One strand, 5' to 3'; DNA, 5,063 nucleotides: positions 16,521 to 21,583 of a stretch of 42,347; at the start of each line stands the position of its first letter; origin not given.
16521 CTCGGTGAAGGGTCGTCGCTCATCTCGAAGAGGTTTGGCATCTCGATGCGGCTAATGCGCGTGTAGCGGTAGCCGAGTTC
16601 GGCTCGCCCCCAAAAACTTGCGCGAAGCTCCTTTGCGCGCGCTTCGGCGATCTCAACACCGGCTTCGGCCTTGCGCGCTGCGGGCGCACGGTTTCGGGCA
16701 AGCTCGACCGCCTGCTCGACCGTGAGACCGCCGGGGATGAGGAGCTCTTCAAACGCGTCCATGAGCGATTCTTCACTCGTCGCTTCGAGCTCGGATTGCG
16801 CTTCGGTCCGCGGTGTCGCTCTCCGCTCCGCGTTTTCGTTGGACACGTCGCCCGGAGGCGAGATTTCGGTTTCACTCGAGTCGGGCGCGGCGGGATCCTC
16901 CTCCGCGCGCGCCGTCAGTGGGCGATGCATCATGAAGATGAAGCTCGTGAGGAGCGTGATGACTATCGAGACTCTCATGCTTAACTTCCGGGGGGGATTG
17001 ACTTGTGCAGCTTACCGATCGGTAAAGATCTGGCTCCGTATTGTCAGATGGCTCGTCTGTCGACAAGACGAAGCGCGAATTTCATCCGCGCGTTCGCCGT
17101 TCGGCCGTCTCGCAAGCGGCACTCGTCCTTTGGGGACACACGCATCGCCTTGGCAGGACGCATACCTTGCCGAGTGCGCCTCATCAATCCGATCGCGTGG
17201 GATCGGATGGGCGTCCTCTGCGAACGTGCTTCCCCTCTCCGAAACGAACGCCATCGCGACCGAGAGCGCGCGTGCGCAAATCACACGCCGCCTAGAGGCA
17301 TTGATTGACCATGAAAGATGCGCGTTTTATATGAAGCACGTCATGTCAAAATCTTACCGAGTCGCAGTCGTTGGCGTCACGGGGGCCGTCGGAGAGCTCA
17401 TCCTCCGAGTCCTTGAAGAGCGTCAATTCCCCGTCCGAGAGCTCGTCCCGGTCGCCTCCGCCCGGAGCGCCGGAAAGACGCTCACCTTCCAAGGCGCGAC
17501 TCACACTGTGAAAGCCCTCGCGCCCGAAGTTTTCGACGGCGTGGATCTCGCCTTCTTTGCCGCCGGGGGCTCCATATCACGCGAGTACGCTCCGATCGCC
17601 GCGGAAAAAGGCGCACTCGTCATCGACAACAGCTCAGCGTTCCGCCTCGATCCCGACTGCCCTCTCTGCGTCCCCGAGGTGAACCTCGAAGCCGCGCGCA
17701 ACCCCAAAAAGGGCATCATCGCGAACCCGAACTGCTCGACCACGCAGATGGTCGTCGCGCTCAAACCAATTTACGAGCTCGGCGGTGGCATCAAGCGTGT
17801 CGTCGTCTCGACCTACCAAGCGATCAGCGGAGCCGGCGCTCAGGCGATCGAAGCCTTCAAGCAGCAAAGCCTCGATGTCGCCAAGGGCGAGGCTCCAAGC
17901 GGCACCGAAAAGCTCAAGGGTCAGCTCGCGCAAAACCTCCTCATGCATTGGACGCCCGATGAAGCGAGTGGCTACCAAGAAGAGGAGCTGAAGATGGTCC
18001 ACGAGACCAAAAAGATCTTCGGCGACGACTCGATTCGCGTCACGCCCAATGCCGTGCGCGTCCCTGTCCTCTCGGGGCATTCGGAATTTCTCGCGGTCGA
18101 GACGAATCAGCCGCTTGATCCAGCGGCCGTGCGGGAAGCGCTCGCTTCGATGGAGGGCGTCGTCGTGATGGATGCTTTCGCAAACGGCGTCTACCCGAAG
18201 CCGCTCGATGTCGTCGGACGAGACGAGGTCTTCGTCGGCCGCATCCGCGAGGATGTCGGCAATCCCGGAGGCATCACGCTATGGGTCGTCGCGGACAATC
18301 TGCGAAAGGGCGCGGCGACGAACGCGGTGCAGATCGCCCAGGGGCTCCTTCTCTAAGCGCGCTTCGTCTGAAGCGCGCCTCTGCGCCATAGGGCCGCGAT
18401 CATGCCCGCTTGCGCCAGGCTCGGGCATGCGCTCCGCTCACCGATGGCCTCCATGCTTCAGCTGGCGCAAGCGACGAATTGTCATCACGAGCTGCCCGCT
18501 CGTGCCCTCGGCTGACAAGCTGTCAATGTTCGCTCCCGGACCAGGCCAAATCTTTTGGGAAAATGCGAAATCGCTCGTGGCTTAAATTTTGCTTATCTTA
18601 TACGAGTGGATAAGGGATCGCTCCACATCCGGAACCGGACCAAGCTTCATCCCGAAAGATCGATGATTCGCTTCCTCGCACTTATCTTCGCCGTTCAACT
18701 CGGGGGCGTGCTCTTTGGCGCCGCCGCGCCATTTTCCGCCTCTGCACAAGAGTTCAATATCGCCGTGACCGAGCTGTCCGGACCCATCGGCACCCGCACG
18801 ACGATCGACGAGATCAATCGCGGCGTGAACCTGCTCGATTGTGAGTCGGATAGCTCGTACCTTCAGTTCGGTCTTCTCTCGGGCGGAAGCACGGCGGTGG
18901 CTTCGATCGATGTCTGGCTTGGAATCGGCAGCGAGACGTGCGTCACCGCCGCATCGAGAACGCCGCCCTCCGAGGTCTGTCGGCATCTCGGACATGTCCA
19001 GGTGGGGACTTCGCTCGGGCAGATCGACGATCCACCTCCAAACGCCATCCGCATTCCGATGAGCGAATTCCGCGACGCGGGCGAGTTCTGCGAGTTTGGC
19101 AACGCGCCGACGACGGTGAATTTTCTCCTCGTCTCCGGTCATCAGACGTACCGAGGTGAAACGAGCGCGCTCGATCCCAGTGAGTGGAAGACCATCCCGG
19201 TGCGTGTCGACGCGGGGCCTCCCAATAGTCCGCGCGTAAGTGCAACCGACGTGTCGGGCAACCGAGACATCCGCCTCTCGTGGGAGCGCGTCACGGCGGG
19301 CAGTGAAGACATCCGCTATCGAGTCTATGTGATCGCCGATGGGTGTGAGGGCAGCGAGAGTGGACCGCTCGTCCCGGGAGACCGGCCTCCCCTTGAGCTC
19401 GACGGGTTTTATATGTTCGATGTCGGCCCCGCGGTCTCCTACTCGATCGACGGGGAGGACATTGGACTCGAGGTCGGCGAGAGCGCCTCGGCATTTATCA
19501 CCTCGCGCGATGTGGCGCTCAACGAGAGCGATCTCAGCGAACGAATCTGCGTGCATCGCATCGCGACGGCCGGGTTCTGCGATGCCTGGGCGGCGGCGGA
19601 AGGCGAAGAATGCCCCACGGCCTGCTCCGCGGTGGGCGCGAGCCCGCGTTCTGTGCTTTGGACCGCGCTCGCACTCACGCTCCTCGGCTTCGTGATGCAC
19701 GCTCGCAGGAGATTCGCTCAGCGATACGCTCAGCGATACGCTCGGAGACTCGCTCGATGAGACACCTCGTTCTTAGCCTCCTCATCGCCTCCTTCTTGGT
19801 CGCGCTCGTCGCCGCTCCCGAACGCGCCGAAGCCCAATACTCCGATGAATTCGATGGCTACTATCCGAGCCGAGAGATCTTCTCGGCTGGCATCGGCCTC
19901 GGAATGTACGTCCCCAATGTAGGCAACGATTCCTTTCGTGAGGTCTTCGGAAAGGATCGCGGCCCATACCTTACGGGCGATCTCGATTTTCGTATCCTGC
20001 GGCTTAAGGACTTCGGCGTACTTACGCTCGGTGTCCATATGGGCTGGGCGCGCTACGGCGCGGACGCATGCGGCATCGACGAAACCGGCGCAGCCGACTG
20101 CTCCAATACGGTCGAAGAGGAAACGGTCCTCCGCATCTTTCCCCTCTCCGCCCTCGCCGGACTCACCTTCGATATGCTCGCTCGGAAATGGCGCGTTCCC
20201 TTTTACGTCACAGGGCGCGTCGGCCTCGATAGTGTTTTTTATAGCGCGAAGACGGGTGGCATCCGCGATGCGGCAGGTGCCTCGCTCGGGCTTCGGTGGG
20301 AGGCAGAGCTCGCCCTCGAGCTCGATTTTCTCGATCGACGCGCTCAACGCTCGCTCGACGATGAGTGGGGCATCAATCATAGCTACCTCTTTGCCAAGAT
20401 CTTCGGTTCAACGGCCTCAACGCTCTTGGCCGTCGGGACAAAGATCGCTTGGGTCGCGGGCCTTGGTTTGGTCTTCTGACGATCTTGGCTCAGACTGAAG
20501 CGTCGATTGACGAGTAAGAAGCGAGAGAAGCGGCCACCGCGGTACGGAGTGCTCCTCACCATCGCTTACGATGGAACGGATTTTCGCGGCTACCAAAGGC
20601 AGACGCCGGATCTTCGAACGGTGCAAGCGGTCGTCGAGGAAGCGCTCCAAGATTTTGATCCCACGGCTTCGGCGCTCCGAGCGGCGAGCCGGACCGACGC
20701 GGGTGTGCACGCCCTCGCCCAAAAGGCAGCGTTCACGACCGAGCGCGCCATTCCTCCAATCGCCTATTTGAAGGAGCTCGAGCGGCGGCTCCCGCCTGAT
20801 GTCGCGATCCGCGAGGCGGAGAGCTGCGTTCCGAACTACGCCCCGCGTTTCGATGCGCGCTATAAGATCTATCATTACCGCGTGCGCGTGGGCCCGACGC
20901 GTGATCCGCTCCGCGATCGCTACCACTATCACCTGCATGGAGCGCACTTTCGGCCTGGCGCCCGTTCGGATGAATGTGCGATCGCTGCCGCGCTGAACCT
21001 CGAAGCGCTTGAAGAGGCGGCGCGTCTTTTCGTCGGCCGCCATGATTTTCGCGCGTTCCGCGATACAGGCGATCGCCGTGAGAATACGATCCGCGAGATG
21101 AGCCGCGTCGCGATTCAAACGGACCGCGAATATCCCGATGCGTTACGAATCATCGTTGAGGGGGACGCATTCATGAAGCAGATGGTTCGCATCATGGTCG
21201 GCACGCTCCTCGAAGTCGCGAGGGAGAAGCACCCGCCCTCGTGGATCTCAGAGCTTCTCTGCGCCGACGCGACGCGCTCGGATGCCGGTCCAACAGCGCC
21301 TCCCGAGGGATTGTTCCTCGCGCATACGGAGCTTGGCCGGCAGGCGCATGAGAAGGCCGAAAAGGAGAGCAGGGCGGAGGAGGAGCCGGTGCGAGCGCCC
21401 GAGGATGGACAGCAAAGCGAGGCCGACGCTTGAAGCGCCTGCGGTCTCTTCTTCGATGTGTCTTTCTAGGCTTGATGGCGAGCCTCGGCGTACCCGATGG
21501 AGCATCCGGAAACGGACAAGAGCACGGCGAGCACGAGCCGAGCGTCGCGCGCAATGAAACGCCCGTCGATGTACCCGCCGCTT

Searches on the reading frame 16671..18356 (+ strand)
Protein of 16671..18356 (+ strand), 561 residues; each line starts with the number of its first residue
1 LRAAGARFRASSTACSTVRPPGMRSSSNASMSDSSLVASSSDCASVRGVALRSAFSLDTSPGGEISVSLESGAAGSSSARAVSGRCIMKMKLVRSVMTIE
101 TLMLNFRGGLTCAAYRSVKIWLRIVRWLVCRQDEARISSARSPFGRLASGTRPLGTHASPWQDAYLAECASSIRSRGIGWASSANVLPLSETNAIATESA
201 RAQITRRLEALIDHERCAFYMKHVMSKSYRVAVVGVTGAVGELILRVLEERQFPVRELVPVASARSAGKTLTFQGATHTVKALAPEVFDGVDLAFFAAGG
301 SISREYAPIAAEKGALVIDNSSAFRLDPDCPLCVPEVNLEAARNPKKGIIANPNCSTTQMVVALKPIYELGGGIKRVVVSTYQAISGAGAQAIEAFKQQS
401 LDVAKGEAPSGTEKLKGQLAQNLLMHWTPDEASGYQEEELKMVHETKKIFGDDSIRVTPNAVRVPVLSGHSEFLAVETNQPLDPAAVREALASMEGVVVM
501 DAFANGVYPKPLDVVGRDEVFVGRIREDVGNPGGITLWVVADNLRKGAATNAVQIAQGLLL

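Call 7: search_protein_families(library=pfam, proteins=[window:16671-18356:+], max_evalue=0.001)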
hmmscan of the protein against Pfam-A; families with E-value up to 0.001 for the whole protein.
window:16671-18356:+ (561 aa): 2 families
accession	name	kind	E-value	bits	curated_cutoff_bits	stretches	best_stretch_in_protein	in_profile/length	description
PF02774.23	Semialdhyde_dhC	-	4.5e-43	148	26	1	364-546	1-184/184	Semialdehyde dehydrogenase, dimerisation domain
PF01118.30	Semialdhyde_dh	-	6.4e-34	117.4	26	1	230-342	1-118/121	Semialdehyde dehydrogenase, NAD binding domain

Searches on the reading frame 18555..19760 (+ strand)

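Call 7: search_protein_families(library=pfam, proteins=[window:18555-19760:+], max_evalue=0.001)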
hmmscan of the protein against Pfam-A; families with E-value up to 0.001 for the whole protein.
window:18555-19760:+ (401 aa): 0 families

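Call 36: search_protein_families(library=ncbifam, proteins=[window:18555-19760:+], max_evalue=0.001)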
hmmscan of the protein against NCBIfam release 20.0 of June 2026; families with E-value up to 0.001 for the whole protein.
window:18555-19760:+ (401 aa): 1 family
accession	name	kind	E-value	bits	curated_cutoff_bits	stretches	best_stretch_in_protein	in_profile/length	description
NF045522.1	MXAN_2561_fam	equivalog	8.6e-08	32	150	1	213-386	159-304/304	MXAN_2561 family MXYO-CTERM-anchored protein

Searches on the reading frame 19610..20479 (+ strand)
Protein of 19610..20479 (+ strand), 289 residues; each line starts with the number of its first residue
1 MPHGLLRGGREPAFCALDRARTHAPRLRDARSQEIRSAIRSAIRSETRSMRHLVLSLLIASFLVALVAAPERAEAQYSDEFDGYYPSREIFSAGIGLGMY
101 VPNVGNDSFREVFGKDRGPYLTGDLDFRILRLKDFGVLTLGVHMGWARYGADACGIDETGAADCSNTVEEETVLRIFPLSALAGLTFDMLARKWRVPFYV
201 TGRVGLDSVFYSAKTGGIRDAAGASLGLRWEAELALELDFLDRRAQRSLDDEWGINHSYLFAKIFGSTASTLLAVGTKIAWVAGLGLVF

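Call 6: search_protein_families(library=pfam, proteins=[window:19610-20479:+], max_evalue=0.001)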
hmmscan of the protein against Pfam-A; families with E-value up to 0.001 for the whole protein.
window:19610-20479:+ (289 aa): 0 families

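Call 36: search_protein_families(library=ncbifam, proteins=[window:19610-20479:+], max_evalue=0.001)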
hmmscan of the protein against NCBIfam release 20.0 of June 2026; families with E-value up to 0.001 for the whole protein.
window:19610-20479:+ (289 aa): 1 family
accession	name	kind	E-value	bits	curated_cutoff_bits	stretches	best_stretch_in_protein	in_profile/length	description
NF040596.1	MXAN_2562_fam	subfamily_domain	4.4e-36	124.5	100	1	96-287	7-206/208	MXAN_2562 family outer membrane beta-barrel protein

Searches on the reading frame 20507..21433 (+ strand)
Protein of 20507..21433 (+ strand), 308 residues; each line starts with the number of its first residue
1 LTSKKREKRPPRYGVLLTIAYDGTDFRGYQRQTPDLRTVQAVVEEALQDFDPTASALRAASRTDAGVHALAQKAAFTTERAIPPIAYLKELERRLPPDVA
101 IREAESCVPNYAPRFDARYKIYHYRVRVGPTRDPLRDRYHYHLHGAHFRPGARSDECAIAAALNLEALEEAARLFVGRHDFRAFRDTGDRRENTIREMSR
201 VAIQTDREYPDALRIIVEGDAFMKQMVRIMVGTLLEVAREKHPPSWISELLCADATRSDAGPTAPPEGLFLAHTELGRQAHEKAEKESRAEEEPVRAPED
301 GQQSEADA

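Call 6: search_protein_families(library=pfam, proteins=[window:20507-21433:+], max_evalue=0.001)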
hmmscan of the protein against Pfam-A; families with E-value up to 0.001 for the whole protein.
window:20507-21433:+ (308 aa): 1 family
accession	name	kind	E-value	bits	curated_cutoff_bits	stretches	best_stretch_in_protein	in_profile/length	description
PF01416.25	PseudoU_synth_1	-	2e-36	125.2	23.3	2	171-274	1-105/108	tRNA pseudouridine synthase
